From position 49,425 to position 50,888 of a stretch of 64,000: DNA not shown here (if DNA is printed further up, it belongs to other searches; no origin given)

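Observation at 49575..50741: Rnl-type RNA ligase carrying an N-terminal tRNA-binding-like OB domain as first early gene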

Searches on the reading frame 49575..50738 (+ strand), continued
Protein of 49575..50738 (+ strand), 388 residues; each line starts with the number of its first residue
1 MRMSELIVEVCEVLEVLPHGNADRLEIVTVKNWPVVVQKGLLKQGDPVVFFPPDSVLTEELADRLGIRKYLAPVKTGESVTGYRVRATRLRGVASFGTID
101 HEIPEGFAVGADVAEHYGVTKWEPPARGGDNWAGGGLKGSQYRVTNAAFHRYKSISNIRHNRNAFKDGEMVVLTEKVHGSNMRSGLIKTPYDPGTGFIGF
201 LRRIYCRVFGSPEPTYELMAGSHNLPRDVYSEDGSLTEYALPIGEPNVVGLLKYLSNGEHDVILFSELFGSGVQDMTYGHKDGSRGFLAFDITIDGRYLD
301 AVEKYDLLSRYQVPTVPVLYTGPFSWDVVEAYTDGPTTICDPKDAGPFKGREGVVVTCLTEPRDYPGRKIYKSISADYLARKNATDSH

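Call 12: find_encoding_contigs(protein=P0001, flank=10000, max_places=4)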
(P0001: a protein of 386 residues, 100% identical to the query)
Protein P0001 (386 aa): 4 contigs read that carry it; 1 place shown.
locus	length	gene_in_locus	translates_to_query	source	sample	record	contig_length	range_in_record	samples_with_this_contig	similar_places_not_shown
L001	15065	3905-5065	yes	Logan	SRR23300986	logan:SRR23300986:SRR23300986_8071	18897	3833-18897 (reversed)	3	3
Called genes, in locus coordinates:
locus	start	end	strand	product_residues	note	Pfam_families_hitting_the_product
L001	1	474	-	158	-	?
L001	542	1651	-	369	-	PF00712:DNA_pol3_beta, PF02767:DNA_pol3_beta_2, PF02768:DNA_pol3_beta_3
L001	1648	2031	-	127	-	-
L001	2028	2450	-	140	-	-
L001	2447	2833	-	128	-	-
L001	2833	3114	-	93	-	-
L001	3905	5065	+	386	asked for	PF21189:PHA02142, PF09414:RNA_ligase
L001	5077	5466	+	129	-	-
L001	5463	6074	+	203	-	-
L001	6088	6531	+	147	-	-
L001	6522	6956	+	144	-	-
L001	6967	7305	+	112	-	-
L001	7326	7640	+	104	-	-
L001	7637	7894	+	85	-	-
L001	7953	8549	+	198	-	PF00929:RNase_T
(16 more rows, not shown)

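Call 13: find_encoding_contigs(protein=P0004, flank=10000, max_places=3)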
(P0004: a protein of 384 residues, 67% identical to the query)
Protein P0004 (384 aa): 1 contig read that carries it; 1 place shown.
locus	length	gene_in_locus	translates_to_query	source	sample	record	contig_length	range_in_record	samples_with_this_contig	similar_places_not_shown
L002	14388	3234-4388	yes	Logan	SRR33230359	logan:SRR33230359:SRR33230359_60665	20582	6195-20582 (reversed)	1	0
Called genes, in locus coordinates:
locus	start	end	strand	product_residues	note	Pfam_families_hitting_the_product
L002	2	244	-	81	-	?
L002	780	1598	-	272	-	PF13392:HNH_3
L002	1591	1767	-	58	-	-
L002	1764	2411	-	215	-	PF04542:Sigma70_r2, PF04545:Sigma70_r4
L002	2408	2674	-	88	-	-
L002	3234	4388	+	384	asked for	PF21189:PHA02142, PF09414:RNA_ligase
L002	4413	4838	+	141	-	-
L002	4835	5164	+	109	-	-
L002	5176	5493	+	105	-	-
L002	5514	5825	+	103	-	-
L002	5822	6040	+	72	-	-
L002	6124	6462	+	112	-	-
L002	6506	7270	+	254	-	-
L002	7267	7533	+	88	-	PF00145:DNA_methylase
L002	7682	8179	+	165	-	PF00145:DNA_methylase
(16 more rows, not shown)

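Call 28: predict_structure(alignment_id=A1)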
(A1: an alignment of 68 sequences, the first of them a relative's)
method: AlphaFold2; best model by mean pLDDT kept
length: 386 residues; sequences in the alignment: 68
mean_pLDDT: 92.5   pTM: 0.89
mean pLDDT of the five models: 92.5, 92.0, 91.9, 91.5, 91.1
residues with pLDDT >= 90: 320; 70-90: 46; 50-70: 10; < 50: 10
segments of 3 or more residues with pLDDT < 50: 128-134, 136-138
pLDDT, mean of each block of 10 residues (from residue 1): 90 98 97 97 98 97 95 95 96 97 97 97 67 47 84 94 97 96 91 87 87 91 90 94 98 97 96 92 97 97 98 98 98 96 93 97 94 94 73
secondary structure, 60 per line:
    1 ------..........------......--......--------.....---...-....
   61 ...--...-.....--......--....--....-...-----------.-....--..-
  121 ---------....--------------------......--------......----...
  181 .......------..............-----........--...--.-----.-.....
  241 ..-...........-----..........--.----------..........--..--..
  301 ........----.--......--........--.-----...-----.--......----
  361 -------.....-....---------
elements in order: E7-16 E23-28 E31-36 E45-49 E53-55 H57-63 E70-74 E77-82 E85-88 E91-94 E96-98 H112-115 H130-133 H156-159 E168-173 E178-187 H194-207 E213-220 E223-225 H236-242 H244-254 E260-269 E283-292 H299-308 E316-321 H324-331 E351-356 E368-372 H374-377

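Call 31: fold_search(model_id=the predicted structure, library=pdb)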
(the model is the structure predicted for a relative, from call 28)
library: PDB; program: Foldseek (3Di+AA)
matches with E <= 10: 295; with E <= 0.001: 31
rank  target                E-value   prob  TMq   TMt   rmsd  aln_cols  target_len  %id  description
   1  6vt1_A                2.1e-21  1.00  0.63  0.70   5.0       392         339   22  Naegleria gruberi RNA ligase D172A mutant apo (released 2020-04-08)
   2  6vtf_A                2.5e-21  1.00  0.62  0.69   5.2       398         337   21  Naegleria gruberi RNA ligase with PPi (released 2020-04-08)
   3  6vt4                  9.7e-21  1.00  0.61  0.68   5.3       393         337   22  Naegleria gruberi RNA ligase R149A mutant apo (released 2020-04-08)
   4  6vtd                  1.4e-20  1.00  0.61  0.68   5.2       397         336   22  Naegleria gruberi RNA ligase R149A mutant with ATP and Mn (released 2020-04-08)
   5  6vt3                  2.5e-20  1.00  0.53  0.59   7.0       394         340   22  Naegleria gruberi RNA ligase K326A mutant apo (released 2020-04-08)
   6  6vt9                  2.7e-20  1.00  0.62  0.70   5.1       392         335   21  Naegleria gruberi RNA ligase E227A mutant with ATP and Mn (released 2020-04-08)
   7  6vt0                  3.5e-20  1.00  0.61  0.69   5.2       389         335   22  Naegleria gruberi RNA ligase K170A mutant apo (released 2020-04-08)
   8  6vtg_A                4.4e-20  1.00  0.63  0.70   4.9       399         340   21  Naegleria gruberi RNA ligase E227A mutant apo (released 2020-04-08)
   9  6vte                  4.4e-20  1.00  0.61  0.68   5.2       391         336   22  Naegleria gruberi RNA Ligase K170M mutant with AMP and Mn (released 2020-04-08)
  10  5cot                  4.7e-20  1.00  0.63  0.70   5.1       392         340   22  Structure and mechanism of a eukaryal nick-sealing RNA ligase (released 2015-10-28)
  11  6vt8                  7.7e-20  1.00  0.61  0.69   5.2       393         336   22  Naegleria gruberi RNA ligase E312A mutant with AMP and Mn (released 2020-04-08)
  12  6vt5                  7.7e-20  1.00  0.60  0.67   5.4       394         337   22  Naegleria gruberi RNA ligase R4a K121A mutant apo (released 2020-04-08)
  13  5cou                  1.0e-19  1.00  0.60  0.67   5.2       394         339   22  Structure and mechanism of a eukaryal nick-sealing RNA ligase K170M+ATP (released 2015-10-28)
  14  2hvr_A                9.9e-08  1.00  0.41  0.49   5.1       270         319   15  Structure of T4 RNA Ligase 2 with Nicked 5'-Adenylated nucleic acid duplex containing a 3'-deoxyribonucleotide at the  (released 2006-10-17)
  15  1xdn                  2.3e-07  1.00  0.40  0.56   5.8       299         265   16  High resolution crystal structure of an editosome enzyme from trypanosoma brucei: RNA editing ligase 1 (released 2004-12-07)
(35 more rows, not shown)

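Call 33: search_solved_structures(query=A1, max_evalue=0.001, show_alignments=1)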
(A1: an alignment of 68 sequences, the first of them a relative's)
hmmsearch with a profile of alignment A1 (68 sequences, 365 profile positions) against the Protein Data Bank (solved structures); distinct sequences matched with E-value up to 0.001: 11.
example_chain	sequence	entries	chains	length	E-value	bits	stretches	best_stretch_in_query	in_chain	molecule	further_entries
5cot_A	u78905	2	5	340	5.8e-28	100.9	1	11-336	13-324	Naegleria gruberi RNA ligase | RNA ligase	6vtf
6vt1_A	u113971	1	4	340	7.3e-28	100.6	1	11-336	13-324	RNA Ligase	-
6vt4_A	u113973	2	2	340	7.5e-28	100.5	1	11-336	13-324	RNA Ligase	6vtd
6vt3_A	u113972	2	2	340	1.3e-27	99.7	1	11-331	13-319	RNA Ligase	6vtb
6vt8_A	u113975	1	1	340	1.5e-27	99.5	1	11-311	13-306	RNA Ligase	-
6vt0_A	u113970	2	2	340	6.1e-27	97.5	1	11-336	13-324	RNA Ligase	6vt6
5cou_A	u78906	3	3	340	6.2e-27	97.5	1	11-336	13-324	Naegleria gruberi RNA ligase | RNA ligase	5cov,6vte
6vt5_A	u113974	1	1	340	8.8e-27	97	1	11-336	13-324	RNA Ligase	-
6vt9_A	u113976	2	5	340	9.7e-27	96.9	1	11-336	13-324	RNA ligase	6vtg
2hvq_A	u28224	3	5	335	3.5e-06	29.2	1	140-298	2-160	Hypothetical 37.6 kDa protein in Gp24-hoc intergenic region | T4 RNA ligase 2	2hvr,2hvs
1s68_A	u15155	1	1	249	1e-05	27.7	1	141-298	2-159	RNA Ligase 2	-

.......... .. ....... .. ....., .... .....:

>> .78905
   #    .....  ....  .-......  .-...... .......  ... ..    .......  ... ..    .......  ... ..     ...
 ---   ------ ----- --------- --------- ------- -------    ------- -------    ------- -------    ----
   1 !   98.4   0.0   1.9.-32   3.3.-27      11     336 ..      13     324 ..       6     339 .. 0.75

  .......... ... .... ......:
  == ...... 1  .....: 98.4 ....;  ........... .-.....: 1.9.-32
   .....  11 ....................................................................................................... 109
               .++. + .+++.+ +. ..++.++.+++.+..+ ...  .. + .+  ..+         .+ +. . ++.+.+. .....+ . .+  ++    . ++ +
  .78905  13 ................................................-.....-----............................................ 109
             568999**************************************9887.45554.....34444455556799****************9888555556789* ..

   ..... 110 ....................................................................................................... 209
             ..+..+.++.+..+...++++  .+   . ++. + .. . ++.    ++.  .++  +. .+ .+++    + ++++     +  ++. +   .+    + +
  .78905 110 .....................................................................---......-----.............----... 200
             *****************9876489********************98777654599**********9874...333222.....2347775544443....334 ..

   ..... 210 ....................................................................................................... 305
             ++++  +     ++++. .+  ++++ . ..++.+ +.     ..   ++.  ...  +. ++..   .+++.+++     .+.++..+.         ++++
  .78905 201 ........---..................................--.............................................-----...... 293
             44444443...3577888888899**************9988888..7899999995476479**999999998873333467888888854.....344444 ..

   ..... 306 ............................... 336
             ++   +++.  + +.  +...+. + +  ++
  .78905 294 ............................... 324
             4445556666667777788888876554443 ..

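Call 43: find_encoding_contigs(protein=P0014, flank=8000, max_places=2)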
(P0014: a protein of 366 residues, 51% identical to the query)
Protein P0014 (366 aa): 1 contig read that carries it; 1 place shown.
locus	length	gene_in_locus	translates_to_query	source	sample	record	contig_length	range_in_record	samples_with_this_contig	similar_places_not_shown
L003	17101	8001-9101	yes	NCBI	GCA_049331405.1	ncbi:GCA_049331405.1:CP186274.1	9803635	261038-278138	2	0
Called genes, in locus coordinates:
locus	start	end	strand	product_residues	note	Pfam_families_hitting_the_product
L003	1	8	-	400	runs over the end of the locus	-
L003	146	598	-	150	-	-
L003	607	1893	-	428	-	PF00004:AAA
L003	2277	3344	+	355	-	PF01370:Epimerase, PF22917:PRISE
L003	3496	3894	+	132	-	PF03965:Penicillinase_R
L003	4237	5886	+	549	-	PF05569:Peptidase_M56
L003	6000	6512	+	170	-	PF00144:Beta-lactamase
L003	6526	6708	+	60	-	-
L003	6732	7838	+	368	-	PF11918:Peptidase_S41_N, PF03572:Peptidase_S41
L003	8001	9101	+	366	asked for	PF21189:PHA02142, PF09414:RNA_ligase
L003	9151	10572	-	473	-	PF04542:Sigma70_r2, PF08281:Sigma70_r4_2, PF04545:Sigma70_r4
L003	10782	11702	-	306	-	PF01545:Cation_efflux, PF16916:ZT_dimer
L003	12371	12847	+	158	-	-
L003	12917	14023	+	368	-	PF07963:N_methyl, PF07596:SBP_bac_10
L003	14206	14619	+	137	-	PF02082:Rrf2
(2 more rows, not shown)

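Call 49: find_encoding_contigs(protein=P0006, flank=6000, max_places=2)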
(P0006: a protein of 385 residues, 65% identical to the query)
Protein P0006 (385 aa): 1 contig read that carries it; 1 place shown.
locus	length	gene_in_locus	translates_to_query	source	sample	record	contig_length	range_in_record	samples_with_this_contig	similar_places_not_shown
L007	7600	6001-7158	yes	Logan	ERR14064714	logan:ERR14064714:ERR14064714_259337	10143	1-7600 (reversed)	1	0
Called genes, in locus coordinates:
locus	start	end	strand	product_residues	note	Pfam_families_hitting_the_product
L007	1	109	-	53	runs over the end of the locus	-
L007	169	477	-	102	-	-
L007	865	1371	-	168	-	-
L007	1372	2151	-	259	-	-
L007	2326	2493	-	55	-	-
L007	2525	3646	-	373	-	PF00712:DNA_pol3_beta, PF02767:DNA_pol3_beta_2, PF02768:DNA_pol3_beta_3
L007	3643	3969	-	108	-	-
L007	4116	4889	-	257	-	-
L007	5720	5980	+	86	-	-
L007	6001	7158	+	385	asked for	PF21189:PHA02142, PF09414:RNA_ligase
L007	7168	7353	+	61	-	-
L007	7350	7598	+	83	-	?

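Call 50: find_encoding_contigs(protein=P0020, flank=8000, max_places=2)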
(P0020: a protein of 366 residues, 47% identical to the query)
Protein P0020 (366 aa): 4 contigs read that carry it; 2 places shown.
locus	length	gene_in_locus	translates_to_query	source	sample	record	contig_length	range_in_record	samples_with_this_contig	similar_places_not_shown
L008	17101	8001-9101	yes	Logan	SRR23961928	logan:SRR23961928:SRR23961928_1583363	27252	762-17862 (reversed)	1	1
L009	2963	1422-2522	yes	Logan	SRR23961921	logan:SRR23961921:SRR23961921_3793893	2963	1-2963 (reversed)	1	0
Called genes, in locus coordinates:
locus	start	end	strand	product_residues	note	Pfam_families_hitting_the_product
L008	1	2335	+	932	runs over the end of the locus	PF17657:DNA_pol3_finger, PF14890:Intein_splicing, PF17657:DNA_pol3_finger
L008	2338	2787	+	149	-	-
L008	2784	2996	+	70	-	-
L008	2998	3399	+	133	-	PF00436:SSB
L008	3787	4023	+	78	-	-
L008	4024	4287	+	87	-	-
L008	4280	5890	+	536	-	-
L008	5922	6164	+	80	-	-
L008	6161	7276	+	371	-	PF00534:Glycos_transf_1, PF13692:Glyco_trans_1_4 (weak)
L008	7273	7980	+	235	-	PF13671:AAA_33 (weak)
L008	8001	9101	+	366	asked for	PF21189:PHA02142, PF09414:RNA_ligase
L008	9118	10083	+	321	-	PF13524:Glyco_trans_1_2 (weak), PF13692:Glyco_trans_1_4, PF00534:Glycos_transf_1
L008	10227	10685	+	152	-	-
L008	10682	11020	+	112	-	PF26948:DUF8296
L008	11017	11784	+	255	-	-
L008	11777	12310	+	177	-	-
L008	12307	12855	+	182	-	-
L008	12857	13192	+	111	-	PF26948:DUF8296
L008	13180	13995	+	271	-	PF13524:Glyco_trans_1_2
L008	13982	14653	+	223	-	-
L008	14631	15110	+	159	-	-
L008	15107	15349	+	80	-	-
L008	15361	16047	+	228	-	-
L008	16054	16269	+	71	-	-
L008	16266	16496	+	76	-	-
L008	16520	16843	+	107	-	-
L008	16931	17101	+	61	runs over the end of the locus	-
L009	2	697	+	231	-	?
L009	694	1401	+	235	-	PF13671:AAA_33 (weak)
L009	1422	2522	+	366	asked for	PF21189:PHA02142, PF09414:RNA_ligase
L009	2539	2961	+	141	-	?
